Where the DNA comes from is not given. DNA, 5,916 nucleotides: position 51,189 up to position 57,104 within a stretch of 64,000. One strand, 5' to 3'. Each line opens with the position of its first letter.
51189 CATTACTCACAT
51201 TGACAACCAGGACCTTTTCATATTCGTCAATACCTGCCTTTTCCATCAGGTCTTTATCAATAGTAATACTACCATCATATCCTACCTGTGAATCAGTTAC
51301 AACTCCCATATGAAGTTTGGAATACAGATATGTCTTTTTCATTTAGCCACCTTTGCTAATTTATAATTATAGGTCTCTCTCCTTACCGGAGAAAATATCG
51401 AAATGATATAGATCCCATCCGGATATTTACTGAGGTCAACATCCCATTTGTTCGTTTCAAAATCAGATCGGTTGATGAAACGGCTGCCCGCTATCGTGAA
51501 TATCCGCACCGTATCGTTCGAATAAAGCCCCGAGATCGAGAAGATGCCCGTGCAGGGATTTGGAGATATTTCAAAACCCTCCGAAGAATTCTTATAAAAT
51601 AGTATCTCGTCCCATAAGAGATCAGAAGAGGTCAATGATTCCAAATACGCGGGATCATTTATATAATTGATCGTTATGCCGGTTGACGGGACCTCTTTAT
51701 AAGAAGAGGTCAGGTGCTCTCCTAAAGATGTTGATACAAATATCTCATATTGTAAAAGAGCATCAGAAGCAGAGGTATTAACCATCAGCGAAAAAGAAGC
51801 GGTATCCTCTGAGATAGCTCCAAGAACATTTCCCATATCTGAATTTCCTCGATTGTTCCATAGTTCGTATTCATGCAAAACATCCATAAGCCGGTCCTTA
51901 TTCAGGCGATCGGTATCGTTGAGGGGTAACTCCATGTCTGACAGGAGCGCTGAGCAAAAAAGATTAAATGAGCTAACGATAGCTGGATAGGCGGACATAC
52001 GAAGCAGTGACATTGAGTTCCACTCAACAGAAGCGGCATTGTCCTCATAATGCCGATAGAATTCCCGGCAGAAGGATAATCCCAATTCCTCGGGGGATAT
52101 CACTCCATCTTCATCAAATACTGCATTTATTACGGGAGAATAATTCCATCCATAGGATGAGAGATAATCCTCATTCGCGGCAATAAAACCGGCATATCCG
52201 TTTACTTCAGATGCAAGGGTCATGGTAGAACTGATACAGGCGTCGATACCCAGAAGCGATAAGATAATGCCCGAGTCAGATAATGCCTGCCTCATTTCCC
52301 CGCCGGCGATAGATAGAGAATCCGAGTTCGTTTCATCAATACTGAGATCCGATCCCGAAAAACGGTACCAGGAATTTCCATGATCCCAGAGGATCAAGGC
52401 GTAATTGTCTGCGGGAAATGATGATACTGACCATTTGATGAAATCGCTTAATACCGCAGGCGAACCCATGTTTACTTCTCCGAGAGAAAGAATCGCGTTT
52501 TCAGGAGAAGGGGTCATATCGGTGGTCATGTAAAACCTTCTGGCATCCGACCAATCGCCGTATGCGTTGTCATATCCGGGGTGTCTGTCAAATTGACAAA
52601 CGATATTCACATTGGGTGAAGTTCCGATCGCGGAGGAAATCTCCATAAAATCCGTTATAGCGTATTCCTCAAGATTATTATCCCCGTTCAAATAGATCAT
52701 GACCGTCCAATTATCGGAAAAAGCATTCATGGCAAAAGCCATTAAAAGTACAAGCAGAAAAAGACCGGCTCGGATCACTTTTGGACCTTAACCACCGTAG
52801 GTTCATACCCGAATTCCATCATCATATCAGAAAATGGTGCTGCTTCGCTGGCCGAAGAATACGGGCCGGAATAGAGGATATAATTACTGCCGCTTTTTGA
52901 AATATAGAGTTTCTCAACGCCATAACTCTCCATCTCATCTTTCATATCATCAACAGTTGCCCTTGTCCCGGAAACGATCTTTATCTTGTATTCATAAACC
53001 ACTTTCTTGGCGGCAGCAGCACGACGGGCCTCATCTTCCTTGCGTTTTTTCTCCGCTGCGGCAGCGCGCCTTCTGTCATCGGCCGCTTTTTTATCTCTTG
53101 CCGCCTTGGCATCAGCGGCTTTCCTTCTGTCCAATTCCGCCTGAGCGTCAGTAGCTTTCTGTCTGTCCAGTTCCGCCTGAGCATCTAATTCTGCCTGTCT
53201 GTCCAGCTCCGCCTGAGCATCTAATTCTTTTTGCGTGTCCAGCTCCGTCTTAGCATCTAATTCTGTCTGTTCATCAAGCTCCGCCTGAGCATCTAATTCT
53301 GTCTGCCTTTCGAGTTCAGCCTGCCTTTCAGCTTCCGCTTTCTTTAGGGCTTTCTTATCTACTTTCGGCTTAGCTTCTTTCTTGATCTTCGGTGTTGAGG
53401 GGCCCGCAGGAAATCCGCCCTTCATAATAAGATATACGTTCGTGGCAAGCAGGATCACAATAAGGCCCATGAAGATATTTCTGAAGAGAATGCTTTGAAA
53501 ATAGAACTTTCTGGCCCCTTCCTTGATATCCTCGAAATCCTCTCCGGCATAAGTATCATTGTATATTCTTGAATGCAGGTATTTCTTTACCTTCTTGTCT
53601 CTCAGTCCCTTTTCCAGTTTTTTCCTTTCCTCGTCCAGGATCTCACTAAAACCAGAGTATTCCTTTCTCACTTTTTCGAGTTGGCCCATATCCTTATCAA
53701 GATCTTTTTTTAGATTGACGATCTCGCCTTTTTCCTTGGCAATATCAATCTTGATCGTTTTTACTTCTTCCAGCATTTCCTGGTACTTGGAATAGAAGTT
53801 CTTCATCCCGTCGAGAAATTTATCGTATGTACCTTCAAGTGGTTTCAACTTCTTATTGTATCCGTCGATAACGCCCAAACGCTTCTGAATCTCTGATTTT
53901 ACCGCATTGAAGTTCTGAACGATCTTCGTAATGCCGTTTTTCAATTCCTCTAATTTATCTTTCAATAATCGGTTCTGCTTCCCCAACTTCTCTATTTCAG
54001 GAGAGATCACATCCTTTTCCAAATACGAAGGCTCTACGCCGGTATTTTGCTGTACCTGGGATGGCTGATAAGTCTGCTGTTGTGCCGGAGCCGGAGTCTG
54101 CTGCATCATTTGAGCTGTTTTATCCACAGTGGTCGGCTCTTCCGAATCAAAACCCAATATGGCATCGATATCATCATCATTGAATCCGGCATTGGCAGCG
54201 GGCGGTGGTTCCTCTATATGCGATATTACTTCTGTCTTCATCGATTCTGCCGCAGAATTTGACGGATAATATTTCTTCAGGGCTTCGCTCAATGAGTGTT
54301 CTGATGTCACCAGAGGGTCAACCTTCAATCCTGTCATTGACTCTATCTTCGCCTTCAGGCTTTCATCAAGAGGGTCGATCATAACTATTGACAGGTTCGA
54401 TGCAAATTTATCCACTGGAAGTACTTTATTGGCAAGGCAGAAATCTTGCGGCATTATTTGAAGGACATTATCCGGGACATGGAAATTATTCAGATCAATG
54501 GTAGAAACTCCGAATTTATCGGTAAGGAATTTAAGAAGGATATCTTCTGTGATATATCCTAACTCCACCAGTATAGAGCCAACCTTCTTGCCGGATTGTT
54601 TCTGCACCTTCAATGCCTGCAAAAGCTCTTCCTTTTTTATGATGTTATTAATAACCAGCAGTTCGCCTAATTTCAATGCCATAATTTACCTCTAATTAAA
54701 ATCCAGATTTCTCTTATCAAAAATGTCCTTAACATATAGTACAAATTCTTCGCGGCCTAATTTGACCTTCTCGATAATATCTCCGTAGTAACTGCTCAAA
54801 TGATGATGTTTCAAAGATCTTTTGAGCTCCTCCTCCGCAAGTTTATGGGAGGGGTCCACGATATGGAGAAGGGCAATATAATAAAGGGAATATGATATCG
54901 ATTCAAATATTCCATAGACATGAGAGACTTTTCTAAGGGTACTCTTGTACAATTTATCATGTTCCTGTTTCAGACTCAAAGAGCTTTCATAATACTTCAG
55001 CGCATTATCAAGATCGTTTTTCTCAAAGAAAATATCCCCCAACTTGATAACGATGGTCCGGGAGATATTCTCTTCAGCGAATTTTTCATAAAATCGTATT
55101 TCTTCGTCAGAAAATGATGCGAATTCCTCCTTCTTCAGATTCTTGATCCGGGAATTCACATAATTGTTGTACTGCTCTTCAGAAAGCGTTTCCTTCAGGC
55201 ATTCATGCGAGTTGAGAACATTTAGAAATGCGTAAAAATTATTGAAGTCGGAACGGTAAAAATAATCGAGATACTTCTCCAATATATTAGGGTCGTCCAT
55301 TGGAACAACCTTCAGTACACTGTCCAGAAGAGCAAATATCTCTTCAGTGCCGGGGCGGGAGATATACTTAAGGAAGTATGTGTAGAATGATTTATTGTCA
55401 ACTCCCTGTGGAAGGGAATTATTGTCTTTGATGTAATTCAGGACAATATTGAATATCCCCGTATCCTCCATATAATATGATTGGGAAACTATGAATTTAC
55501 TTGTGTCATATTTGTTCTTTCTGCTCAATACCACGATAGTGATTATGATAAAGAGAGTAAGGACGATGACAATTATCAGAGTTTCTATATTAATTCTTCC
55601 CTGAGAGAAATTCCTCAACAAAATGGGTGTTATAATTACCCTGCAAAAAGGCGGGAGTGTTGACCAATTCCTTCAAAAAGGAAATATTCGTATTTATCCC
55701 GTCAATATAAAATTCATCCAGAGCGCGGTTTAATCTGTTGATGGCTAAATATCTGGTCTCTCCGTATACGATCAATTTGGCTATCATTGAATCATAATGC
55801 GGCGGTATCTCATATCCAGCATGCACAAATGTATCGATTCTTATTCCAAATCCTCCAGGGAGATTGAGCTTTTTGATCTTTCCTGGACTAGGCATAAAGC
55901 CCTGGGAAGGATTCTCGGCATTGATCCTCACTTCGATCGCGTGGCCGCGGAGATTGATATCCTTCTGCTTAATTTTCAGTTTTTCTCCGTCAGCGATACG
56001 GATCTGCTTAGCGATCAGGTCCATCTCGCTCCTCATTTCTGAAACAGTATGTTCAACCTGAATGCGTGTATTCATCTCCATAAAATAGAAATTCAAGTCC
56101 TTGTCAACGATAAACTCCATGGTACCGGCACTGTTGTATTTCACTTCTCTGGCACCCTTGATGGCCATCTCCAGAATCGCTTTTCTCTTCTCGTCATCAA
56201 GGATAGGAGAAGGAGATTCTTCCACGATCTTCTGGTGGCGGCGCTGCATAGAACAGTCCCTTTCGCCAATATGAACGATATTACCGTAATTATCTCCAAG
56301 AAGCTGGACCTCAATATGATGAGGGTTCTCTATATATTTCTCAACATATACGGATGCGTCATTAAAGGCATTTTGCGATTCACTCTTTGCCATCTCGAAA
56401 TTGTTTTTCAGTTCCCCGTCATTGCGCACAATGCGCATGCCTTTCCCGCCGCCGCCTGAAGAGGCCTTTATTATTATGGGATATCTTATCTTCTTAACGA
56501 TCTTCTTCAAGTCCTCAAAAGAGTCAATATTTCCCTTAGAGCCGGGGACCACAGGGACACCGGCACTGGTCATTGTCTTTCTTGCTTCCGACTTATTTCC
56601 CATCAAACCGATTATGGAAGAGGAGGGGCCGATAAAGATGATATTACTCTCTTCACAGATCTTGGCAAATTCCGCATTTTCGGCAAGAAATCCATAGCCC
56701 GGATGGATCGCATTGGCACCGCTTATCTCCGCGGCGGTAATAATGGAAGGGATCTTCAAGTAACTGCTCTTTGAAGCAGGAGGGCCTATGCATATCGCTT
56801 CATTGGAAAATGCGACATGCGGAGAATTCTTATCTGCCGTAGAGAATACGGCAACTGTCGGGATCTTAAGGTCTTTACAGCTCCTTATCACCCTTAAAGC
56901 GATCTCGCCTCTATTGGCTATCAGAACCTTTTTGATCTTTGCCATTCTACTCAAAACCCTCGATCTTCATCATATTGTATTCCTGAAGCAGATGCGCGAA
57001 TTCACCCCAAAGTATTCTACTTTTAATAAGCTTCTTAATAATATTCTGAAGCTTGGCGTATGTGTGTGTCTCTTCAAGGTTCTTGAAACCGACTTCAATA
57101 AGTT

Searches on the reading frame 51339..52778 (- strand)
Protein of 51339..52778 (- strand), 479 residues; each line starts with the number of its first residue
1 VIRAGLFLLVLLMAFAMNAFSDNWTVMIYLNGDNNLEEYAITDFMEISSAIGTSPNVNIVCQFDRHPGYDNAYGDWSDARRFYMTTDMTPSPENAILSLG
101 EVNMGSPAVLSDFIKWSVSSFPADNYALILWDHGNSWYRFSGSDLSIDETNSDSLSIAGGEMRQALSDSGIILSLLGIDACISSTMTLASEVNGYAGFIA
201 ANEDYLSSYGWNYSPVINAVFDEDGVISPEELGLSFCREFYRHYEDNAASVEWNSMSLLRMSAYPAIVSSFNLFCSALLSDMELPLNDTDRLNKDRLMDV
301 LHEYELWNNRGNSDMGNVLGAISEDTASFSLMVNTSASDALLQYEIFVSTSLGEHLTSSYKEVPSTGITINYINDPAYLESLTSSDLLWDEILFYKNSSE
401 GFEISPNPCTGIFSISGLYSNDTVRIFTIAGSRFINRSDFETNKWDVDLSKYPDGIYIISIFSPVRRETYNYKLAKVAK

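Call 63: search_protein_families(library=pfam, proteins=[window:51339-52778:-], max_evalue=0.001)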
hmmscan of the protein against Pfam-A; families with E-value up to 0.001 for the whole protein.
window:51339-52778:- (479 aa): 2 families
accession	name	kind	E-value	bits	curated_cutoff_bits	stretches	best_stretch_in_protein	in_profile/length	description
PF03415.19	Peptidase_C11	-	7.6e-34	118.2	25.8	1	29-363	2-310/359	Clostripain family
PF18962.6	Por_Secre_tail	-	3.4e-07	30.9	27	1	404-462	1-63/75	Secretion system C-terminal sorting domain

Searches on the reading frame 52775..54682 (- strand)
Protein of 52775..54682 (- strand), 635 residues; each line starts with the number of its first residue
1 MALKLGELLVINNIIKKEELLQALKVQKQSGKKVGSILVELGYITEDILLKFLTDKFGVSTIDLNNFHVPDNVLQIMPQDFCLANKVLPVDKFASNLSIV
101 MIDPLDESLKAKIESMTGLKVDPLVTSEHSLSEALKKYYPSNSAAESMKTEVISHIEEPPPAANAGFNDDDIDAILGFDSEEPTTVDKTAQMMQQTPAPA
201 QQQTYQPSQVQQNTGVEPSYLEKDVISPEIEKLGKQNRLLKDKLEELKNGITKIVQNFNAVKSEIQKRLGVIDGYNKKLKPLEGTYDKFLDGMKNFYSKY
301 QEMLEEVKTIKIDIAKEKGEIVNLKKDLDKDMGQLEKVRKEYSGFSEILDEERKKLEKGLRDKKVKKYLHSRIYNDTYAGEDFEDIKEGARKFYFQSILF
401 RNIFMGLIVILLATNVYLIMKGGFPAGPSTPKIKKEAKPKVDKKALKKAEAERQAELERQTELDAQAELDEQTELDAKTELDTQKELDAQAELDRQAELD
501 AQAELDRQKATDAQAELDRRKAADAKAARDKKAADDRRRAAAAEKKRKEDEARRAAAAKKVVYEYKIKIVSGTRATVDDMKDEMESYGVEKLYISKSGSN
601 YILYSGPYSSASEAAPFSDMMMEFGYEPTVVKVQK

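Call 63: search_protein_families(library=pfam, proteins=[window:52775-54682:-], max_evalue=0.001)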
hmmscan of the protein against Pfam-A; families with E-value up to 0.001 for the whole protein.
window:52775-54682:- (635 aa): 1 family
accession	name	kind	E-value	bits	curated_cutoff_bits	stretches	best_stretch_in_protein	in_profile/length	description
PF05157.20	MshEN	-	4.6e-16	59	23.1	1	57-141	1-86/90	MshEN domain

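Call 84: search_protein_families(library=ncbifam, proteins=[window:52775-54682:-], max_evalue=0.001)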
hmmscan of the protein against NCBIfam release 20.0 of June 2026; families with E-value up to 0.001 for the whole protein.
window:52775-54682:- (635 aa): 9 families
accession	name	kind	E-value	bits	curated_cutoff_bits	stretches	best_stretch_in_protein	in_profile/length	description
TIGR02538.1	type_IV_pilB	equivalog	1.7e-20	73.1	675.65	1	4-156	1-154/564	type IV-A pilus assembly ATPase PilB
NF053729.1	c-di-GMP_motif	domain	1.1e-15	57.2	38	1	4-54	1-51/53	cyclic di-GMP-binding domain-containing protein, MshE-related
NF008411.1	PRK11234.1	equivalog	1.8e-15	56.4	1170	1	5-149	484-627/723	cyclic di-3',5'-guanylate-activated glycosyltransferase NfrB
NF012033.0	PRK15489.1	equivalog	7.3e-13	47.5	537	1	3-148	491-636/703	glycosyl transferase family protein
NF033845.1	MSCRAMM_ClfB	exception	4.3e-05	21.7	999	1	431-538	550-657/871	MSCRAMM family adhesin clumping factor ClfB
TIGR02169.1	SMC_prok_A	equivalog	4.3e-05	21.4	729.4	1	211-358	332-481/1165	chromosome segregation protein SMC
TIGR02168.1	SMC_prok_B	equivalog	5.5e-05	21.1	567.35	1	200-366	719-888/1181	chromosome segregation protein SMC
TIGR04527.1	mycoplas_twoTM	subfamily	0.00021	21.1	125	0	293-360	42-116/248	MG_279/MG_280 family protein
NF038218.1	IcmG_DotF_IVB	equivalog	0.00046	19.9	200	0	387-492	35-139/266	type IVB secretion system protein IcmG/DotF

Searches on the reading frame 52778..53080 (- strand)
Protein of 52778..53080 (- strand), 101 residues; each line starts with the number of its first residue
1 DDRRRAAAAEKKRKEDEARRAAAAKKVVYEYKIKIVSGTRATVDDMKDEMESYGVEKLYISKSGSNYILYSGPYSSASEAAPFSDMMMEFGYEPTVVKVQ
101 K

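Call 88: search_protein_families(library=pfam, proteins=[window:52778-53080:-], max_evalue=1)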
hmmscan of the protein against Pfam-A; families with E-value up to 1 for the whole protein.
window:52778-53080:- (101 aa): 3 families
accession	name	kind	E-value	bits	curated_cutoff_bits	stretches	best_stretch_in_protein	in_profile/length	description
PF05036.18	SPOR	-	0.00025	21.7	21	1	38-97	13-75/76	SPOR domain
PF11767.14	SET_assoc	-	0.029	14.4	24.1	1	34-91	5-60/66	Histone lysine methyltransferase SET associated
PF12010.13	DUF3502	-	0.13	13.1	24.4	1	21-58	16-56/69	Domain of unknown function (DUF3502)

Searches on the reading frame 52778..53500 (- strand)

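Call 88: search_protein_families(library=pfam, proteins=[window:52778-53500:-], max_evalue=1)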
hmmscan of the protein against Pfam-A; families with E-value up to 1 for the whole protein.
window:52778-53500:- (241 aa): 3 families
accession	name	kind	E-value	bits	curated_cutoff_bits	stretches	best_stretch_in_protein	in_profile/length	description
PF05036.18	SPOR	-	0.0052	17.5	21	1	178-236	13-74/76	SPOR domain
PF12685.13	SpoIIIAH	-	0.012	16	30.6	1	9-164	4-142/191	SpoIIIAH-like protein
PF11767.14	SET_assoc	-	0.15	12.1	24.1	1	174-212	5-42/66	Histone lysine methyltransferase SET associated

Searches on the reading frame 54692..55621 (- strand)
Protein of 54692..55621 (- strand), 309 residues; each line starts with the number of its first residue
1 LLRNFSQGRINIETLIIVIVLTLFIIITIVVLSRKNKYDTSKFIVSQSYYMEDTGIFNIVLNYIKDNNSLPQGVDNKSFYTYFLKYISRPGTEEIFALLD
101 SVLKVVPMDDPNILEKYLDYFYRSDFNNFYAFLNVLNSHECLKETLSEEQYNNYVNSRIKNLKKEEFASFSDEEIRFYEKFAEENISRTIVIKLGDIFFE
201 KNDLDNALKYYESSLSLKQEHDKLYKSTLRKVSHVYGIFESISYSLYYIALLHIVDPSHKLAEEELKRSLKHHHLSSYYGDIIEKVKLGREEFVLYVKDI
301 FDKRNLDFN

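Call 63: search_protein_families(library=pfam, proteins=[window:54692-55621:-], max_evalue=0.001)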
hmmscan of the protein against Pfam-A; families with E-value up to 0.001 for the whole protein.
window:54692-55621:- (309 aa): 1 family
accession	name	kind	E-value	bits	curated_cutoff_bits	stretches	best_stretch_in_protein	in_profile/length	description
PF13181.12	TPR_8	-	0.00037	20.9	25.7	0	193-221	6-34/34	Tetratricopeptide repeat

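Call 84: search_protein_families(library=ncbifam, proteins=[window:54692-55621:-], max_evalue=0.001)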
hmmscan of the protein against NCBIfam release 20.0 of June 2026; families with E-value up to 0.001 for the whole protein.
window:54692-55621:- (309 aa): 0 families

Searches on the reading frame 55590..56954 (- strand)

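Call 63: search_protein_families(library=pfam, proteins=[window:55590-56954:-], max_evalue=0.001)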
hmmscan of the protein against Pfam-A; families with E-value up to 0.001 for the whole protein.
window:55590-56954:- (454 aa): 8 families
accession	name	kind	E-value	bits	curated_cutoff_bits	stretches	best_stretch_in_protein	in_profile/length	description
PF02786.22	CPSase_L_D2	-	4.6e-74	248.9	19.8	1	121-328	2-210/211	Carbamoyl-phosphate synthase L chain, ATP binding domain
PF00289.28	Biotin_carb_N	-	5.3e-44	149.6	25.5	1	7-115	2-110/110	Biotin carboxylase, N-terminal domain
PF02785.25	Biotin_carb_C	-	1.4e-41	141.4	32.4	1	341-448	1-108/108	Biotin carboxylase C-terminal domain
PF07478.18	Dala_Dala_lig_C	-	1.5e-12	47.9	24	1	147-296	26-174/204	D-ala D-ala ligase C-terminus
PF02222.28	ATP-grasp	-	1.9e-08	34.6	27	1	143-297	16-162/179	ATP-grasp domain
PF08443.16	RimK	-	9.1e-06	25.8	21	1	143-317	24-184/188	RimK-like ATP-grasp domain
PF14397.11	ATPgrasp_ST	-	0.00017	21.3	31.4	0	116-210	17-122/278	Sugar-transfer associated ATP-grasp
PF02655.19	ATP-grasp_3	-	0.00022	21.8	23.2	1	120-299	3-158/160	ATP-grasp domain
